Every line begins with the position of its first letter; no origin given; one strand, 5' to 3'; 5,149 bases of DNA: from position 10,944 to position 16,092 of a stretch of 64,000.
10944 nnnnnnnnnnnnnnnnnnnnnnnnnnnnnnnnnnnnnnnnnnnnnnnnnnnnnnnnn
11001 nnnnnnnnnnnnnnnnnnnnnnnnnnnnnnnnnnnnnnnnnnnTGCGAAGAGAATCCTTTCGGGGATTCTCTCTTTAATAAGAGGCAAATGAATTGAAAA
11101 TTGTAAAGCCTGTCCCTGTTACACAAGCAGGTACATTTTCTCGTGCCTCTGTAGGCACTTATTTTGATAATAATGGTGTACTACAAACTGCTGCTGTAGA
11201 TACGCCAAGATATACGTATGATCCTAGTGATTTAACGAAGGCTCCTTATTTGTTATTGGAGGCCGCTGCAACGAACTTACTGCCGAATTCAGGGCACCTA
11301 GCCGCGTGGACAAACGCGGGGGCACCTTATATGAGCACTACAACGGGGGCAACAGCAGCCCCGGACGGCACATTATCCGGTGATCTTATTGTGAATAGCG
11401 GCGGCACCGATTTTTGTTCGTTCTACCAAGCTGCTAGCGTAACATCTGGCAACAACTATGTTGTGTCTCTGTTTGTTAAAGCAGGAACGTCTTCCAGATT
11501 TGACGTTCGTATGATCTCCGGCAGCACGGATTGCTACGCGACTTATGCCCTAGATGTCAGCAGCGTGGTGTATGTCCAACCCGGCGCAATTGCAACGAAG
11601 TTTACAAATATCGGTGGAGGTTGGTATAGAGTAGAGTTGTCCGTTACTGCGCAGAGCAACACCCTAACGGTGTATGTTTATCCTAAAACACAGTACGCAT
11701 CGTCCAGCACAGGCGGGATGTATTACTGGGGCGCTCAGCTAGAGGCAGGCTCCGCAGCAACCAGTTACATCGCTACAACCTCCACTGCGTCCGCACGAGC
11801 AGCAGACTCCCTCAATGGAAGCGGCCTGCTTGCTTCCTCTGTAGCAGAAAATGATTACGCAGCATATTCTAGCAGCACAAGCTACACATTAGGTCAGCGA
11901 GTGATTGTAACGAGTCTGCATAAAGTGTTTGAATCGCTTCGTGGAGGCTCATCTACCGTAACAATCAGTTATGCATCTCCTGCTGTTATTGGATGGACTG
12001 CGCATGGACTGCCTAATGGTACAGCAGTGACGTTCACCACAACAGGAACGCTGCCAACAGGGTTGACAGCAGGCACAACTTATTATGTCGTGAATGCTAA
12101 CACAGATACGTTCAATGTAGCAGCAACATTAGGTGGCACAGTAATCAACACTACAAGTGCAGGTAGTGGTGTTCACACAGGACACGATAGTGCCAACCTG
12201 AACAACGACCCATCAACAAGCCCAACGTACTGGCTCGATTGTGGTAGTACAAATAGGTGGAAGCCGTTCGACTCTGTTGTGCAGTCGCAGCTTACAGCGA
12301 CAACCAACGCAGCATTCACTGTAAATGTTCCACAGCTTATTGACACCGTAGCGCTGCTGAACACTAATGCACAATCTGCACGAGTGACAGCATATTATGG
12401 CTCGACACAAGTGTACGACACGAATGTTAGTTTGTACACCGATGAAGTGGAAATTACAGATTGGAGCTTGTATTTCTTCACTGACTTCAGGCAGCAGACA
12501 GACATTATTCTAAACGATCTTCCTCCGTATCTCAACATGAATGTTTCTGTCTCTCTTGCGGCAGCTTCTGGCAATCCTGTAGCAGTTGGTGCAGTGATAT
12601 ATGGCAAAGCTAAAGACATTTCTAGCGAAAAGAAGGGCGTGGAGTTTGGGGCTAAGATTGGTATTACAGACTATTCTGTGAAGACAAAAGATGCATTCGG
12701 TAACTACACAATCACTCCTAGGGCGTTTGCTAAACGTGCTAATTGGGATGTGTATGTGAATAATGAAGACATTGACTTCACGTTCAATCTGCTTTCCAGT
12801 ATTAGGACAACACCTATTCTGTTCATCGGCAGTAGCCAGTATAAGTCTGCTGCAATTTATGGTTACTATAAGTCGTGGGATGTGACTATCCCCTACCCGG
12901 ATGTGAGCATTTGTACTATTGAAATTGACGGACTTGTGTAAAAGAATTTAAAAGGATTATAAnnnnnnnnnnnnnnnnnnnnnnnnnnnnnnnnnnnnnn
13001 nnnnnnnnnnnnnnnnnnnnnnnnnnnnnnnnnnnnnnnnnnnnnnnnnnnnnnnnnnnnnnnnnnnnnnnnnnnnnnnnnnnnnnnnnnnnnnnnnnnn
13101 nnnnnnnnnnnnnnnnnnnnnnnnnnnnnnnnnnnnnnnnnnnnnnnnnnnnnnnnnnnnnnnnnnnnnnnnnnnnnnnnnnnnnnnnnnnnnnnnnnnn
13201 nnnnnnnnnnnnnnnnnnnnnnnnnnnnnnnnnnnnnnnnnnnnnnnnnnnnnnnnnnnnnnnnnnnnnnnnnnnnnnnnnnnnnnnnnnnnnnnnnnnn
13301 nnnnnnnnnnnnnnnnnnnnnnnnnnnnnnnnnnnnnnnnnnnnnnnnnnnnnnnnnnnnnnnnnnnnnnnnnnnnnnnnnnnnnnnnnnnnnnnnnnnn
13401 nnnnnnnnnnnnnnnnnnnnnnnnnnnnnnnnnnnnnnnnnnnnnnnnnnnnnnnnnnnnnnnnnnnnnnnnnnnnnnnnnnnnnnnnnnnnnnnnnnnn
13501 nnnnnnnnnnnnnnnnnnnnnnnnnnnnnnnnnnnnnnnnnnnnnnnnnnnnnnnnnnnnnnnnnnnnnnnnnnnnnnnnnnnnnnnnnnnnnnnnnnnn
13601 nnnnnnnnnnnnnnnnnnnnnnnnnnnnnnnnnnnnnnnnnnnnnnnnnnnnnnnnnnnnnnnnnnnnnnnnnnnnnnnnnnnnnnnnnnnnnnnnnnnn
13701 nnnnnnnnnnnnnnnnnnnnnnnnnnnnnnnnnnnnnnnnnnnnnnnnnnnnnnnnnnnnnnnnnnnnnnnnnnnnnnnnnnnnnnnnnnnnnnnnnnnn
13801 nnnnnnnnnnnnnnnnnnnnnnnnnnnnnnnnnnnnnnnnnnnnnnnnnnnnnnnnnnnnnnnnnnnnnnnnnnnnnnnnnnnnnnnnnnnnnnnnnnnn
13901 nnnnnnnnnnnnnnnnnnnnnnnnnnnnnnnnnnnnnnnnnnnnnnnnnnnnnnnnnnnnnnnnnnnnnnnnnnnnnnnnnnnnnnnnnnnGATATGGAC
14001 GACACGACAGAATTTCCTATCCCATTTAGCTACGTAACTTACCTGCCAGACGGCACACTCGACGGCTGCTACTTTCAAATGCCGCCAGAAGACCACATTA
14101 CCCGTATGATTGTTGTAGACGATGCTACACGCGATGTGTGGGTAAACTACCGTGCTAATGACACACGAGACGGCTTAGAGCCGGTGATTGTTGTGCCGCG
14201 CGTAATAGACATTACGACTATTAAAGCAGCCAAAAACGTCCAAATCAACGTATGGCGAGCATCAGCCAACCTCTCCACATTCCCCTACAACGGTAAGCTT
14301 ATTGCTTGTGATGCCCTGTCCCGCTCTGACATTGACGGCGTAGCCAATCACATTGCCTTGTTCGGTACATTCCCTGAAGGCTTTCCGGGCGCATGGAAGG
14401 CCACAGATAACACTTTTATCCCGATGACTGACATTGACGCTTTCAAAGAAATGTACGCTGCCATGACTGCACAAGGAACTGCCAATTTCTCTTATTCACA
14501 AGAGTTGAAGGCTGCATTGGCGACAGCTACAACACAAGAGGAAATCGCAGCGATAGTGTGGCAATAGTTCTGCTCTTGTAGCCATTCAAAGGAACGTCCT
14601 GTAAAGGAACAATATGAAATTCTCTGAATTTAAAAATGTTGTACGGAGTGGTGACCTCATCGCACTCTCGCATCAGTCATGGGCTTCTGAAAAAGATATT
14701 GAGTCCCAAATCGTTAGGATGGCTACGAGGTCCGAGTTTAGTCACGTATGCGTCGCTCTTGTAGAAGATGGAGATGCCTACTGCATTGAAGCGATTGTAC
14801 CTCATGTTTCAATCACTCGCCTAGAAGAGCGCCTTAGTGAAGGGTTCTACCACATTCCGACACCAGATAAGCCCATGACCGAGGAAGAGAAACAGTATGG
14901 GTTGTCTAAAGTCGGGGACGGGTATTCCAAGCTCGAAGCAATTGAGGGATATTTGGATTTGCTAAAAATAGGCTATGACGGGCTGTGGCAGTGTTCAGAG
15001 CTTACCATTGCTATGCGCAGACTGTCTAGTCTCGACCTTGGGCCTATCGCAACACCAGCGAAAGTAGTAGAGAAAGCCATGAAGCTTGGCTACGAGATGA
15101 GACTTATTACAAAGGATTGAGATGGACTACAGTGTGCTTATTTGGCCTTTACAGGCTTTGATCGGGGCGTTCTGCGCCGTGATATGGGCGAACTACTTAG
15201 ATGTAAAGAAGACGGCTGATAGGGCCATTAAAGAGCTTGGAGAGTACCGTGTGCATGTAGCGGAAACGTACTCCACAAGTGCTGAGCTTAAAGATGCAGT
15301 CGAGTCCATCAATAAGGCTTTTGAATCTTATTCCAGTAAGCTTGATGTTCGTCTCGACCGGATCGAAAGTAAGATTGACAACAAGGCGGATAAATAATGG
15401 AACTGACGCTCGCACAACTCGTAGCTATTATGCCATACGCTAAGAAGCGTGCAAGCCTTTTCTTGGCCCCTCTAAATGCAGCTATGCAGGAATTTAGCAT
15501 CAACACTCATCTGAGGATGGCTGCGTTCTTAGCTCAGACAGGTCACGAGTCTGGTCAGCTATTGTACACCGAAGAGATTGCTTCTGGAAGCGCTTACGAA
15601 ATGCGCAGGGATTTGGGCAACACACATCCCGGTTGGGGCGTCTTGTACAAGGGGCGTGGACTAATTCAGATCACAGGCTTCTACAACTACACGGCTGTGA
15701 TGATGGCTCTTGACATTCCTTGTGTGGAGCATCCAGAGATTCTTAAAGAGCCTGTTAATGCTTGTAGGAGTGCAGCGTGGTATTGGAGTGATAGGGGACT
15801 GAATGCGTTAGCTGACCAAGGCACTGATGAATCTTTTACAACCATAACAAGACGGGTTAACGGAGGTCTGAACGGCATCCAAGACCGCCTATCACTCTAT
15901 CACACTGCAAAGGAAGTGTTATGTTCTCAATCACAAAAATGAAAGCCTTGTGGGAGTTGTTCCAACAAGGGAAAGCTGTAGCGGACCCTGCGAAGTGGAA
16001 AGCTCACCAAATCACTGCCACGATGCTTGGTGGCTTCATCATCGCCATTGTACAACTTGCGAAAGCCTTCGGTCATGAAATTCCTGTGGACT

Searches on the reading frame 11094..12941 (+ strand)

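Call 48: search_protein_families(library=phrogs, proteins=[window:11094-12941:+], max_evalue=0.0001)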
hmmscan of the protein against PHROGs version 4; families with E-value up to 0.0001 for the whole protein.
window:11094-12941:+ (615 aa): 7 families
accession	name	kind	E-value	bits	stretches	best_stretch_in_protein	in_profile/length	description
phrog_6278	-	unknown function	1.6e-57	196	2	366-615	57-306/306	-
phrog_5939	-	tail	7e-44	151.5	1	13-355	371-715/801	tail protein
phrog_34853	-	unknown function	1e-17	64.9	1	13-243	32-268/555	-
phrog_1419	-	tail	7.9e-16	58.4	1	8-239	396-637/793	tail protein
phrog_4711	-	unknown function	1e-05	26.4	1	267-359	83-169/296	-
phrog_7765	-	unknown function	1.3e-05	24.7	1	288-359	383-451/578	-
phrog_9370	-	tail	2.6e-05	24.1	1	287-359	267-336/460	tail fiber protein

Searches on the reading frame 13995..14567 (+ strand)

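Call 48: search_protein_families(library=phrogs, proteins=[window:13995-14567:+], max_evalue=0.0001)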
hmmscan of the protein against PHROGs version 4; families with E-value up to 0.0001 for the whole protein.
window:13995-14567:+ (190 aa): 5 families
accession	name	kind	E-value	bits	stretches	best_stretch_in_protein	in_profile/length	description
phrog_2837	-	tail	7.4e-11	43.2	1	73-187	84-191/202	tail protein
phrog_1807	-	tail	1.2e-08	35.9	1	70-187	114-237/241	tail fiber protein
phrog_7703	-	unknown function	1.1e-06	29.4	1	73-189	145-263/268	-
phrog_1141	-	tail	6e-06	27.1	1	73-187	71-187/194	tail fiber protein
phrog_3811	-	unknown function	2.1e-05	25.3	1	74-190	83-197/200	-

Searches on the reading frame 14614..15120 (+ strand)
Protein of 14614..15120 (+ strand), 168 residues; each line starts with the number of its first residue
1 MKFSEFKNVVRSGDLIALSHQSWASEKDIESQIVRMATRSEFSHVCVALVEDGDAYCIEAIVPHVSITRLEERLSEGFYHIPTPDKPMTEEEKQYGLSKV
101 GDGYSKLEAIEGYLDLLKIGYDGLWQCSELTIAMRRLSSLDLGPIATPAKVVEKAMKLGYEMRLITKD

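Call 48: search_protein_families(library=phrogs, proteins=[window:14614-15120:+], max_evalue=0.0001)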
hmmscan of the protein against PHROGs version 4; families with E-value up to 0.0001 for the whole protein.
window:14614-15120:+ (168 aa): 1 family
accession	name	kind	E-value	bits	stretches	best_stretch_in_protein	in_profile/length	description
phrog_1128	-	moron, auxiliary metabolic gene and host takeover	3e-06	27.7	1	11-133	23-140/381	enoyl-CoA hydratase/carnithine racemase-like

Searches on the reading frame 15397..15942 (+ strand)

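Call 48: search_protein_families(library=phrogs, proteins=[window:15397-15942:+], max_evalue=0.0001)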
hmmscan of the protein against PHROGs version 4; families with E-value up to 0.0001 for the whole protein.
window:15397-15942:+ (181 aa): 8 families
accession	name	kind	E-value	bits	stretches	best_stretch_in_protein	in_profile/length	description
phrog_181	-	lysis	3.6e-61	209.1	1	1-178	330-533/769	endolysin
phrog_9506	-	lysis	3.8e-33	116.5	1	10-174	9-192/330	endolysin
phrog_26317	-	unknown function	1.3e-32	113.3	1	65-175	12-117/119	-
phrog_14712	-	moron, auxiliary metabolic gene and host takeover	8.8e-28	98.4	1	22-177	25-189/322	chitinase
phrog_317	-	lysis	7.8e-24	85.7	1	15-171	205-355/492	endolysin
phrog_34417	-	unknown function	6.2e-23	82.5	1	13-174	18-194/326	-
phrog_1519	-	lysis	1.3e-22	81.7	1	14-171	211-376/502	endolysin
phrog_12261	-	unknown function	6.8e-05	24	0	90-135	14-59/76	-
